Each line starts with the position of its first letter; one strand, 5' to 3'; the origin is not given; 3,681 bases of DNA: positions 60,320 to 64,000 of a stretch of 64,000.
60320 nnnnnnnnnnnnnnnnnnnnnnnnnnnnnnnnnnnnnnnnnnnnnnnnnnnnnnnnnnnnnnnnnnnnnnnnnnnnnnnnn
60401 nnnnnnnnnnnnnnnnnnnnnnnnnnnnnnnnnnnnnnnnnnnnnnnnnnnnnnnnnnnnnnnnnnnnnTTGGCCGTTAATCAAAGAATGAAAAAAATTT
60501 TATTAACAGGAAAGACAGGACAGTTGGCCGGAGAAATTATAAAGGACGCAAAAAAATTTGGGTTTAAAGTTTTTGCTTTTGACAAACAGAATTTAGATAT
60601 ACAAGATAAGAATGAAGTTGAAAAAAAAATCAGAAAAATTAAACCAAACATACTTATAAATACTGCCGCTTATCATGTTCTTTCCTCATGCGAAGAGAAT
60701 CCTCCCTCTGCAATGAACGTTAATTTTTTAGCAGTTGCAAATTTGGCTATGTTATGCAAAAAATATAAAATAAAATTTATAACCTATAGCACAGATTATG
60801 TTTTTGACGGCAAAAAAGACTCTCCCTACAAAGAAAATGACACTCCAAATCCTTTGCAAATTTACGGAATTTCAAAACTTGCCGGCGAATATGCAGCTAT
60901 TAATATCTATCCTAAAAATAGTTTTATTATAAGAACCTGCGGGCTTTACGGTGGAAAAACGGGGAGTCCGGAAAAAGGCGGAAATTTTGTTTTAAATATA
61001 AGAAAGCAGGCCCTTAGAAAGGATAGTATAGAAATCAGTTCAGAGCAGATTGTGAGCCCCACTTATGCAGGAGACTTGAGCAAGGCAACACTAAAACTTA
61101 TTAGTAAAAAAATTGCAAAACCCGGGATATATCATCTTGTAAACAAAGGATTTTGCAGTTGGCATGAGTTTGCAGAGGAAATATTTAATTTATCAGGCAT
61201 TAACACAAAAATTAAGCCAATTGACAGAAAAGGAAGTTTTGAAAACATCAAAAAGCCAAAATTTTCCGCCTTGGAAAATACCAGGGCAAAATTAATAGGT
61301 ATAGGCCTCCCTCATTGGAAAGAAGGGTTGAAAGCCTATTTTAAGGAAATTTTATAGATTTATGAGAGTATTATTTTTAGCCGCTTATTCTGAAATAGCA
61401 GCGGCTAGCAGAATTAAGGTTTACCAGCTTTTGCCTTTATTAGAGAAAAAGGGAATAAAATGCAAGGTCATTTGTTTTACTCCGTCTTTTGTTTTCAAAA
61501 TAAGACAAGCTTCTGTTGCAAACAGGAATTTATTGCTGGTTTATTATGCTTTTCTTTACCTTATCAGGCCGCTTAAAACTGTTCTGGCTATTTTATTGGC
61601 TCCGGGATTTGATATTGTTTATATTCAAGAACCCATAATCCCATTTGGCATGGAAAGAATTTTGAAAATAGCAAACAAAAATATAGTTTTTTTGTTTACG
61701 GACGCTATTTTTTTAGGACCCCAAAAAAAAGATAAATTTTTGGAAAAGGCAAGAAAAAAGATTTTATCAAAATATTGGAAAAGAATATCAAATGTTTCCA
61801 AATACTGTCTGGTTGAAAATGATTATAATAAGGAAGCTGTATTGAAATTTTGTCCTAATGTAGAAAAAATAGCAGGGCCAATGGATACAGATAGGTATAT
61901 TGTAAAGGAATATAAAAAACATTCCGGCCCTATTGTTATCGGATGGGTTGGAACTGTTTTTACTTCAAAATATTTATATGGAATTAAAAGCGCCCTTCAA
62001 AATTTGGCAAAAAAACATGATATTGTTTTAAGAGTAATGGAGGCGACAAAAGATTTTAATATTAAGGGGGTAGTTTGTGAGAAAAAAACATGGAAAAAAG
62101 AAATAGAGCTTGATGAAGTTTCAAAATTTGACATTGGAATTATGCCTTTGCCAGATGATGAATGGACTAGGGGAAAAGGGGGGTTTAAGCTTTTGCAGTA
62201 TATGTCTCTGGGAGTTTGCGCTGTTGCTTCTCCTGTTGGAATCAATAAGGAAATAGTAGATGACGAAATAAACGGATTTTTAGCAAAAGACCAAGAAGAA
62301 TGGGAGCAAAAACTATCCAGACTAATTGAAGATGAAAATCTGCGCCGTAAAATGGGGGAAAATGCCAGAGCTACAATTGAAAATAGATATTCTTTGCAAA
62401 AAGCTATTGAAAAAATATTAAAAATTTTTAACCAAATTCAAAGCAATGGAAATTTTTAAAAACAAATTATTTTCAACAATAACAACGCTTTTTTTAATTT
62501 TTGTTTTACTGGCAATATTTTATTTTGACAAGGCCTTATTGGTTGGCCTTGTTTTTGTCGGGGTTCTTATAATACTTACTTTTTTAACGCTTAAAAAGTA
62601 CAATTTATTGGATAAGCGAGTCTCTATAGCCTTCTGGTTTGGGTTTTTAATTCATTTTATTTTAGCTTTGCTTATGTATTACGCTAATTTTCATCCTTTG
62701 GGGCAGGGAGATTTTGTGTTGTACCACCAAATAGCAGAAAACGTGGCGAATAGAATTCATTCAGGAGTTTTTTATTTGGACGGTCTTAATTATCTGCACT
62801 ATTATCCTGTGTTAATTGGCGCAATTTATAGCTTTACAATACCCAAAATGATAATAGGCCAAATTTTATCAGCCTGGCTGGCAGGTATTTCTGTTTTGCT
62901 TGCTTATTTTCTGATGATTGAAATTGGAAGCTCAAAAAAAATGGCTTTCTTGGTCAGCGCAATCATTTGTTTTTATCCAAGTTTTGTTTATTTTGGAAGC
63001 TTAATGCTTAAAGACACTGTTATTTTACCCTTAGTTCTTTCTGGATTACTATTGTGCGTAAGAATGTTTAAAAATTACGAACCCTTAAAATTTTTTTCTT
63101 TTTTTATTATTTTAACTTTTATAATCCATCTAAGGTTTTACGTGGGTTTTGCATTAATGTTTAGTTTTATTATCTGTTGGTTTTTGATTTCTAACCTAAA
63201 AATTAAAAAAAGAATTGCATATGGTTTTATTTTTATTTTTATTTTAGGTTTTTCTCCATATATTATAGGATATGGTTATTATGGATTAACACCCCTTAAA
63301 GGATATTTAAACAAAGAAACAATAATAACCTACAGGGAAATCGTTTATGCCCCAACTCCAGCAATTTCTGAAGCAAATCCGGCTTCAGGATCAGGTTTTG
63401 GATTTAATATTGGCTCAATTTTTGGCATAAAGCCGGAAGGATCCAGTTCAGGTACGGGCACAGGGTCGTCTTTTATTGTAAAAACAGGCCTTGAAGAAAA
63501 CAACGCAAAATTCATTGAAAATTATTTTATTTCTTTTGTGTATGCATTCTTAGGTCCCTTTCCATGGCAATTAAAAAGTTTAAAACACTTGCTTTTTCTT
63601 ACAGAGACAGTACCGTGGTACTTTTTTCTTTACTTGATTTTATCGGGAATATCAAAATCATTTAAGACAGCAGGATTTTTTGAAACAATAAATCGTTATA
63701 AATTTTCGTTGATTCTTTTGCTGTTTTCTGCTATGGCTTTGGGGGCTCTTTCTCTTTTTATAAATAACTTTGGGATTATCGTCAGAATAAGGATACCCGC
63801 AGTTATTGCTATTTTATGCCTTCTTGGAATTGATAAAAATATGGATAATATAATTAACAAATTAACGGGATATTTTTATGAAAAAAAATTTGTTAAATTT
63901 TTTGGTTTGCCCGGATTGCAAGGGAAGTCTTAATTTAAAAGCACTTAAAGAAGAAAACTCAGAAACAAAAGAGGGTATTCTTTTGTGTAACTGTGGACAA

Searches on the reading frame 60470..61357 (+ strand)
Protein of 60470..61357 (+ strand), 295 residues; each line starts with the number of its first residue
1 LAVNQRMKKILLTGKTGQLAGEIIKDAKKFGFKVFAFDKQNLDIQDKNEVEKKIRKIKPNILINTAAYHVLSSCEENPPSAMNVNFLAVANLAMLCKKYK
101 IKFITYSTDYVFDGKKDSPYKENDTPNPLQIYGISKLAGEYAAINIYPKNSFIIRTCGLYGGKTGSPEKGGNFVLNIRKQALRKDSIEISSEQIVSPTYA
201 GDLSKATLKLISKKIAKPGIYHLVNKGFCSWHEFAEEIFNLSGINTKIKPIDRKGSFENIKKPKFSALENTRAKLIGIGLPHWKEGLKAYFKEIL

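Call 14: search_protein_families(library=pfam, proteins=[window:60470-61357:+], max_evalue=0.001)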
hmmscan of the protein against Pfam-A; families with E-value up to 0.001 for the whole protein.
window:60470-61357:+ (295 aa): 4 families
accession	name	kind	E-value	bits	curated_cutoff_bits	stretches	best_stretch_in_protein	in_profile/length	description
PF04321.23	RmlD_sub_bind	-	1.6e-80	270.7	27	1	9-293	2-284/287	RmlD substrate binding domain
PF01370.27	Epimerase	-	2.4e-22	79.9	20.9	1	10-221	1-237/240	NAD dependent epimerase/dehydratase family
PF16363.11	GDP_Man_Dehyd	-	7.8e-16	58.9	27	1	41-176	58-195/332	GDP-mannose 4,6 dehydratase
PF02719.21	Polysacc_synt_2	-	2.6e-09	37.1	20.2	1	39-111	58-131/293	Polysaccharide biosynthesis protein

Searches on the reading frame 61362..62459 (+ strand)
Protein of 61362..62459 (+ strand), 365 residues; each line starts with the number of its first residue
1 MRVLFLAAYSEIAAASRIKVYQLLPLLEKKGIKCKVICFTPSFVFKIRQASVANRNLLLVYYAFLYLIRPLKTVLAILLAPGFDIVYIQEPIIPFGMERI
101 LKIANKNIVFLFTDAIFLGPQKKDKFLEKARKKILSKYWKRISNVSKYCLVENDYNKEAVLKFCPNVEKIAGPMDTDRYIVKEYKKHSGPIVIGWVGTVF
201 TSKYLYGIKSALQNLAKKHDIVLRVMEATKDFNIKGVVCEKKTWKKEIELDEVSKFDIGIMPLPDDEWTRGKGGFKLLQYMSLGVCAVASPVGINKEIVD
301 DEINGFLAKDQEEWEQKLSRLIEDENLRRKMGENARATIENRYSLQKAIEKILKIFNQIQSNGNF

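Call 14: search_protein_families(library=pfam, proteins=[window:61362-62459:+], max_evalue=0.001)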
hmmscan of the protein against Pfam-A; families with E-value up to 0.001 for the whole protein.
window:61362-62459:+ (365 aa): 3 families
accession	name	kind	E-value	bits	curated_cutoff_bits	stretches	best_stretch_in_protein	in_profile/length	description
PF00534.26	Glycos_transf_1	-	3.3e-13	50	26.4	1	273-337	105-171/172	Glycosyl transferases group 1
PF13692.12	Glyco_trans_1_4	-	1.5e-09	38.7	27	1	252-324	73-142/142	Glycosyl transferases group 1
PF13524.12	Glyco_trans_1_2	-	1e-07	32.4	25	1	275-353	65-143/144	Glycosyl transferase-like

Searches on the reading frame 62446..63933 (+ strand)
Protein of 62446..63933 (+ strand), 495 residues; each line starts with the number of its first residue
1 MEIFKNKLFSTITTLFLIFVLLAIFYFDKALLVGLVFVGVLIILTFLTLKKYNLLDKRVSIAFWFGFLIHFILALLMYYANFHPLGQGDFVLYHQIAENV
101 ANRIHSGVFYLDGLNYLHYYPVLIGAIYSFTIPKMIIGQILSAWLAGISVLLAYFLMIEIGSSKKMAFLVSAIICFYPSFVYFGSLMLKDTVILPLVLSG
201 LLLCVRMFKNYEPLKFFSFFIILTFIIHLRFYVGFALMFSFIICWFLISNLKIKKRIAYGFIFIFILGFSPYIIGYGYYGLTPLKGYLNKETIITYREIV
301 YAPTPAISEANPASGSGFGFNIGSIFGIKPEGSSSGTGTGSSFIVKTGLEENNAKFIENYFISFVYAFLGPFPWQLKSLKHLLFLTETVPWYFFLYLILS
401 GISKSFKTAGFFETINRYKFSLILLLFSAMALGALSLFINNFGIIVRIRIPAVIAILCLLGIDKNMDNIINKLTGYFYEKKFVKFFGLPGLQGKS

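Call 14: search_protein_families(library=pfam, proteins=[window:62446-63933:+], max_evalue=0.001)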
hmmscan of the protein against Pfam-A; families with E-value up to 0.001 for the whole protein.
window:62446-63933:+ (495 aa): 0 families

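Call 77: search_protein_families(library=ncbifam, proteins=[window:62446-63933:+], max_evalue=0.01)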
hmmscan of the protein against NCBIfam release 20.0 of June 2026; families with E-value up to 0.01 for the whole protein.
window:62446-63933:+ (495 aa): 0 families

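Call 99: search_solved_structures(query=A6, max_evalue=10, show_alignments=1)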
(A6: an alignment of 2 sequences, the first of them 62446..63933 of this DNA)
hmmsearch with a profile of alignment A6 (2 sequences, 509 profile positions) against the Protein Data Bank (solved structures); distinct sequences matched with E-value up to 10: 0.

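Call 100: find_homologous_proteins(query=A6, max_evalue=0.001)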
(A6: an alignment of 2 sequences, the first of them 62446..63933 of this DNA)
Query A6 (2 sequences) (495 aa, profile of the alignment): 126 proteins with E <= 0.001 among 8000 candidates; the best 120 are listed.
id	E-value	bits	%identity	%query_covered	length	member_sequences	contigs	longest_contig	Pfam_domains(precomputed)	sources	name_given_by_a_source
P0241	1.5e-270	917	100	100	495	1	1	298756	-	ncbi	-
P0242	3.8e-216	737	78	100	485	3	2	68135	-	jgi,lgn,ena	jgi:hypothetical protein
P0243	2.7e-187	642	64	94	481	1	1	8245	-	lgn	-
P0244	3.0e-176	606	60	99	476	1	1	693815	PF02366.25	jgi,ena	-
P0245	1.2e-170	587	50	99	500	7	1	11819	-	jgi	-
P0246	5.8e-170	585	38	96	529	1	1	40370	-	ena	-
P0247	6.0e-169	582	55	100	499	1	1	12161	-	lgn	-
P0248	3.3e-166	572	57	100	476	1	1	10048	PF02366.25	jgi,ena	-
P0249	5.4e-165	568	54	96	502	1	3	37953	-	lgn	-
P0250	6.3e-164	565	55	100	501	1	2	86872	-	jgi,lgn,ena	jgi:hypothetical protein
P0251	3.2e-163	563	50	99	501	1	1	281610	-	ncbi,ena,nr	ncbi:MAG: hypothetical protein CEN87_215 [Parcubacteria group bacterium Licking1014_1]|nr:MAG: hypot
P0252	9.3e-159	548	38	93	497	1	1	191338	-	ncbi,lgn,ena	-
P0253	1.9e-158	547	50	68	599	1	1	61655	-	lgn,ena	-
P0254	2.5e-158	546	48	92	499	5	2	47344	PF13231.13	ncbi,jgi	-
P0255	3.7e-158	546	49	95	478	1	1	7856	PF13231.13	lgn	-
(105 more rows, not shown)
